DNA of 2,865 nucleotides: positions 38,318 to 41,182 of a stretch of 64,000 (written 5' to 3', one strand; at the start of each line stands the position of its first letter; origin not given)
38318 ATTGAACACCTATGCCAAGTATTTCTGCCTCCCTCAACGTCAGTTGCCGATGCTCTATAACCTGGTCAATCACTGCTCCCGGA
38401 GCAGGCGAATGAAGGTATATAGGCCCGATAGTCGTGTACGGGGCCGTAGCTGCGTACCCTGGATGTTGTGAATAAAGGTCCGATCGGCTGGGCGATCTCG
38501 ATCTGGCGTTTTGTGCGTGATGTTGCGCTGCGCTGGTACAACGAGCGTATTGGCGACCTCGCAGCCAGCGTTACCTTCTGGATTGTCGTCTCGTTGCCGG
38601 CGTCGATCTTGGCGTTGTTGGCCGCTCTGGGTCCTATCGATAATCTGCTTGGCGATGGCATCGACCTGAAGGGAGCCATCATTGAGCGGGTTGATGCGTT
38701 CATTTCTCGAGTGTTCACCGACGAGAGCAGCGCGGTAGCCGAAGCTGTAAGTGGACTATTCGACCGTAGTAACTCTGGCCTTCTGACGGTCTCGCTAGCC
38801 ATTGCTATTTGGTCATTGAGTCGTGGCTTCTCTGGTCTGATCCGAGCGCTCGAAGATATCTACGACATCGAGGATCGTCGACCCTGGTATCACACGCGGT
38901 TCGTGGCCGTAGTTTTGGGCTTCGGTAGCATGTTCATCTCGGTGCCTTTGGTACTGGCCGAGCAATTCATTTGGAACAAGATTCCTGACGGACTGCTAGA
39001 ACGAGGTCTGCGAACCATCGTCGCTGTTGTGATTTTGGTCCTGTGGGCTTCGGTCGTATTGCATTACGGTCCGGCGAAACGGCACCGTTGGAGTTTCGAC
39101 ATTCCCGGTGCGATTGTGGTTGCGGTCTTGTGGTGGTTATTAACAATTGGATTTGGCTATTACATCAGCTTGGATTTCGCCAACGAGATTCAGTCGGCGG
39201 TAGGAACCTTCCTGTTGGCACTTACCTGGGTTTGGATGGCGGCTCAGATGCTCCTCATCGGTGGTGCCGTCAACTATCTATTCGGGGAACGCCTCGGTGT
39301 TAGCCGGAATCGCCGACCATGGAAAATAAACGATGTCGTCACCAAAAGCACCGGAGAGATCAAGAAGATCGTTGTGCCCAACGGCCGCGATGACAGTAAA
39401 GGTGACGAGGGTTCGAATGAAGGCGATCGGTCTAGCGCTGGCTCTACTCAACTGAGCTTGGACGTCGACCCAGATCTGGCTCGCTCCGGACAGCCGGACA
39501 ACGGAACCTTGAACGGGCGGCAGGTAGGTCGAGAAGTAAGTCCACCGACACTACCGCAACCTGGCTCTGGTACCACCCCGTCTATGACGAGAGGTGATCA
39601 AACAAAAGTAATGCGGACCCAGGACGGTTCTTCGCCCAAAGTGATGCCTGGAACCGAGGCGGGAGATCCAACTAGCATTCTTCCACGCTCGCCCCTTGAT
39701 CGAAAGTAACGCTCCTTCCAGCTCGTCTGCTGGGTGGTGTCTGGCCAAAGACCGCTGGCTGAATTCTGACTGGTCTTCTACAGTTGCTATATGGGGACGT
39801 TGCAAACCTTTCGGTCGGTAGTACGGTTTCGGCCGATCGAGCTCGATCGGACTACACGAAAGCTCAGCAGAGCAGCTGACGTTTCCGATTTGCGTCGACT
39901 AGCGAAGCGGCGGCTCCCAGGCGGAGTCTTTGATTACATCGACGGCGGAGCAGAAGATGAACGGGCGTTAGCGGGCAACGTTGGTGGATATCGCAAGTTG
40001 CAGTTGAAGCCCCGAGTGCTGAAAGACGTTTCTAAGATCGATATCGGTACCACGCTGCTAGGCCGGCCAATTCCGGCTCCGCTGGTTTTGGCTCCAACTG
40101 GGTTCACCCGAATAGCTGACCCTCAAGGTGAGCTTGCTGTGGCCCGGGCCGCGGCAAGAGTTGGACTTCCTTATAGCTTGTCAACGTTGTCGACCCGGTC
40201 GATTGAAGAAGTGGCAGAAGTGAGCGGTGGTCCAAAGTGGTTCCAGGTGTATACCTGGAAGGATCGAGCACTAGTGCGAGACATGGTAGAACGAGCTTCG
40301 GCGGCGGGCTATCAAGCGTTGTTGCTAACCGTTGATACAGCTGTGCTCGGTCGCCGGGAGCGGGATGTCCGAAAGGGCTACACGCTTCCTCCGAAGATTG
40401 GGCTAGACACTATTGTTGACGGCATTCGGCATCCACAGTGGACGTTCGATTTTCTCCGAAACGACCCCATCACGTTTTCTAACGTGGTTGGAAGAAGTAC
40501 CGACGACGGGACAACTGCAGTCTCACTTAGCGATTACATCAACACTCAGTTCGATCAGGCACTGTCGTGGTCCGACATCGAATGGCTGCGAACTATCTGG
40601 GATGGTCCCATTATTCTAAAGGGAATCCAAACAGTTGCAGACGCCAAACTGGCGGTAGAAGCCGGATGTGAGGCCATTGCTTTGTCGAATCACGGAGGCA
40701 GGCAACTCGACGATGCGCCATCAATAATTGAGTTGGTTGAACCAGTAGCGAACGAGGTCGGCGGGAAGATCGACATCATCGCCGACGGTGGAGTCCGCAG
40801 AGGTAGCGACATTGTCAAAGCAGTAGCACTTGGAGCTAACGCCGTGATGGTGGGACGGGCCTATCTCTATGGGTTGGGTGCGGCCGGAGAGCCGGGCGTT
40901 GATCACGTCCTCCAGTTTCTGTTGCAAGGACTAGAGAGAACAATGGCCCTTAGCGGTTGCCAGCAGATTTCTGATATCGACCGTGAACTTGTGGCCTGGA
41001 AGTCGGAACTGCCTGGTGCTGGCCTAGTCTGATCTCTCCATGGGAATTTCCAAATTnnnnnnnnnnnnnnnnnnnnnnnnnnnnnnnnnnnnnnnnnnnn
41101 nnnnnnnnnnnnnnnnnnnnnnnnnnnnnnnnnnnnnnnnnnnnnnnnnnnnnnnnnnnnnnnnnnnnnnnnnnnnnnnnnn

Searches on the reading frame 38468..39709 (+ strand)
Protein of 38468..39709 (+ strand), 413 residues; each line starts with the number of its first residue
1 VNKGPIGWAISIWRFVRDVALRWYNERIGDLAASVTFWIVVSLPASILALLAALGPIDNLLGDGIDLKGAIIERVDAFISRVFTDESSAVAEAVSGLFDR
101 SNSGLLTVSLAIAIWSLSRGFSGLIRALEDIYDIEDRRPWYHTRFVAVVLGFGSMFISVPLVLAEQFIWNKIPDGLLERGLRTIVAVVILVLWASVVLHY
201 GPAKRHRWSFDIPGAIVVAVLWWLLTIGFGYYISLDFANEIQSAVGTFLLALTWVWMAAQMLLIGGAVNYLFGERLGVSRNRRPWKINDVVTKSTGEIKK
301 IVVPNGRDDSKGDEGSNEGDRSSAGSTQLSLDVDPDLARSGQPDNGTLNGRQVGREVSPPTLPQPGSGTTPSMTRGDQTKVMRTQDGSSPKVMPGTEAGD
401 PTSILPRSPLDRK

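Call 3: search_protein_families(library=pfam, proteins=[window:38468-39709:+], max_evalue=0.01)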
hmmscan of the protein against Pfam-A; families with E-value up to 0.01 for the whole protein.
window:38468-39709:+ (413 aa): 1 family
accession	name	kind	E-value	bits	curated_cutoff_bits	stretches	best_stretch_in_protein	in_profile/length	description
PF03631.20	Virul_fac_BrkB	-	1.4e-33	117.1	33.7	1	27-274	4-257/259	Virulence factor BrkB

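Call 4: search_protein_families(library=ncbifam, proteins=[window:38468-39709:+], max_evalue=0.01)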
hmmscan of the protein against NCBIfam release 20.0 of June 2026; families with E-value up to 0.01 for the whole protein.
window:38468-39709:+ (413 aa): 3 families
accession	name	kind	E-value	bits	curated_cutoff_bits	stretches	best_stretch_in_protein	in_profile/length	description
TIGR00765.1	yihY_not_rbn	subfamily_domain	8.4e-15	55.3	73.15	1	15-273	2-257/259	YihY family inner membrane protein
NF002457.0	PRK01637.1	equivalog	6e-05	22.4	307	1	11-277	15-279/295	virulence factor BrkB family protein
NF003256.0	PRK04214.1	equivalog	7.6e-05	21.8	500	1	14-267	18-268/412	ribonuclease BN/unknown domain fusion protein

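Call 5: search_protein_families(library=padloc, proteins=[window:38468-39709:+], max_evalue=0.01)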
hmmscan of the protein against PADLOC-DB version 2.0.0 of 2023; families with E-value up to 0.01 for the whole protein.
window:38468-39709:+ (413 aa): 0 families

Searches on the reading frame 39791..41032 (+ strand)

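Call 3: search_protein_families(library=pfam, proteins=[window:39791-41032:+], max_evalue=0.01)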
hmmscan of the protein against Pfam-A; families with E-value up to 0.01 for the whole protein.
window:39791-41032:+ (413 aa): 7 families
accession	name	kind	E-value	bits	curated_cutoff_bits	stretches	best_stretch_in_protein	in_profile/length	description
PF01070.24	FMN_dh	-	2.4e-138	461.4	24.9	1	38-401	1-348/350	FMN-dependent dehydrogenase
PF00478.31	IMPDH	-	4.4e-09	36.2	25.6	1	319-357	202-238/345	IMP dehydrogenase / GMP reductase domain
PF01645.23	Glu_synthase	-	6.8e-07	29.2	20.4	1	320-363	269-312/369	Conserved region in glutamate synthase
PF03060.21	NMO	-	7.3e-05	22.8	28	1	274-360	138-227/331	Nitronate monooxygenase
PF01180.27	DHO_dh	-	0.00034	20.3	27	1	312-361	226-275/291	Dihydroorotate dehydrogenase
PF05690.20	ThiG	-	0.002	17.9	23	0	321-357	172-206/247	Thiazole biosynthesis protein ThiG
PF00977.27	His_biosynth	-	0.0025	17.8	23.6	0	313-360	179-224/228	Histidine biosynthesis protein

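Call 4: search_protein_families(library=ncbifam, proteins=[window:39791-41032:+], max_evalue=0.01)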
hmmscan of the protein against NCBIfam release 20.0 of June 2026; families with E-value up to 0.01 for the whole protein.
window:39791-41032:+ (413 aa): 22 families
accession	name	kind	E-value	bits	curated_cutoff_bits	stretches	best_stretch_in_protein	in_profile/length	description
NF008398.0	PRK11197.1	subfamily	5e-107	358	376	1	30-402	5-376/381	L-lactate dehydrogenase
NF033901.1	L_lactate_LldD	exception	2.6e-95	319.6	550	1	31-401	6-375/377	FMN-dependent L-lactate dehydrogenase LldD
TIGR03966.1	actino_HemFlav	equivalog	3e-88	296.1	470.85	1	31-400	8-376/385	pre-mycofactocin synthase MftD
TIGR02708.1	L_lactate_ox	equivalog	3.6e-73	246.7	645.5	2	30-200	15-186/367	L-lactate oxidase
TIGR02151.1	IPP_isom_2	equivalog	8.6e-13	47.9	281.3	1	324-398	257-331/338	type 2 isopentenyl-diphosphate Delta-isomerase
TIGR01302.1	IMP_dehydrog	equivalog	1.3e-07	30.9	481.5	1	326-356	327-357/450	IMP dehydrogenase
TIGR01304.1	IMP_DH_rel_2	equivalog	2.4e-06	27.1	342.1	1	321-364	248-292/365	GuaB3 family IMP dehydrogenase-related protein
NF005311.0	PRK06843.1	equivalog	5.4e-06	25.6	779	1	325-358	255-288/404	inosine 5-monophosphate dehydrogenase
NF002231.0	PRK01130.1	subfamily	5.1e-05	22.4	189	1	274-357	129-212/230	putative N-acetylmannosamine-6-phosphate 2-epimerase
NF003966.0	PRK05458.1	equivalog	6.8e-05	22.3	344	1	327-358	203-234/327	GMP reductase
NF005574.0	PRK07259.1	equivalog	9.2e-05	21.5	269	1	313-396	226-298/304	dihydroorotate dehydrogenase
NF041303.1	Indglycph_syn_Halo_TrpC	equivalog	0.00011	21.6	380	1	279-359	159-237/250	indole-3-glycerol phosphate synthase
NF005741.0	PRK07565.1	subfamily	0.00013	21.2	303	1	322-397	238-303/335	dihydroorotate dehydrogenase-like protein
NF008730.0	PRK11750.1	equivalog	0.00066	17.1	1047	1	319-363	1060-1104/1490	glutamate synthase large subunit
NF005869.0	PRK07807.1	equivalog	0.00071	18.7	549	1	320-359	326-363/479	GuaB1 family IMP dehydrogenase-related protein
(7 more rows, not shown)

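Call 5: search_protein_families(library=padloc, proteins=[window:39791-41032:+], max_evalue=0.01)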
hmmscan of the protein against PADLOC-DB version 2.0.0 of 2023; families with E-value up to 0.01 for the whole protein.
window:39791-41032:+ (413 aa): 0 families
